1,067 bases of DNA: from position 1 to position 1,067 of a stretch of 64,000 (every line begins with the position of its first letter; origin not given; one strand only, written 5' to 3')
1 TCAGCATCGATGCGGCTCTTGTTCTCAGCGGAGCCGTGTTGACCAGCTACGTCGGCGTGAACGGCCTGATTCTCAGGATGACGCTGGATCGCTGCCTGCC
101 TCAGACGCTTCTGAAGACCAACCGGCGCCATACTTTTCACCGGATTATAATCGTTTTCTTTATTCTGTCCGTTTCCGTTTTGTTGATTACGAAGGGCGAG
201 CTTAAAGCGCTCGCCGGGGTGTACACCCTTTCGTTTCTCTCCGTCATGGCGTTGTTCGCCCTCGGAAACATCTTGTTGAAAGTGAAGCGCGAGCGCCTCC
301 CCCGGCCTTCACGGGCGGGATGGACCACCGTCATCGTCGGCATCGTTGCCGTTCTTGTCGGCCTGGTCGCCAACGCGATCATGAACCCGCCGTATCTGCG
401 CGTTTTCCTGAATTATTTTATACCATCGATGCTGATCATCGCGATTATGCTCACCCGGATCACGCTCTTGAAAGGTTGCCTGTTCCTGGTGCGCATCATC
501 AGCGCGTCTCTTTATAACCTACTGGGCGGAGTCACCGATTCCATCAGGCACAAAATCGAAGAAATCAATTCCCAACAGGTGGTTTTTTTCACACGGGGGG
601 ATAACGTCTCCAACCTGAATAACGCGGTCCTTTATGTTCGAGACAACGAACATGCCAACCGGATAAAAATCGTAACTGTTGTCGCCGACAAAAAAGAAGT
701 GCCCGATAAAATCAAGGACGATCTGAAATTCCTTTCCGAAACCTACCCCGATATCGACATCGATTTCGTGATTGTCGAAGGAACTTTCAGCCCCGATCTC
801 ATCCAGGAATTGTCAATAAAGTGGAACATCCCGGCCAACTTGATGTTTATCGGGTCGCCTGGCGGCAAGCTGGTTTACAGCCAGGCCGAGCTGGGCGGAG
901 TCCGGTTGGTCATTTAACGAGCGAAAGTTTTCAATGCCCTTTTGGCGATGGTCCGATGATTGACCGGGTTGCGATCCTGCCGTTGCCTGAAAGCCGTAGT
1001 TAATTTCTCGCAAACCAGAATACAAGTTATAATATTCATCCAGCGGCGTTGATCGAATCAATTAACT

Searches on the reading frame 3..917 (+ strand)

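Call 39: search_protein_families(library=pfam, proteins=[window:3-917:+], max_evalue=0.00001)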
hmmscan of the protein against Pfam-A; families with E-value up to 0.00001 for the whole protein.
window:3-917:+ (304 aa): 1 family
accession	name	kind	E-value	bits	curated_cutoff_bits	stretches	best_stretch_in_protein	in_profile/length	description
PF13520.12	AA_permease_2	-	4.1e-17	62.7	27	1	2-143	278-421/427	Amino acid permease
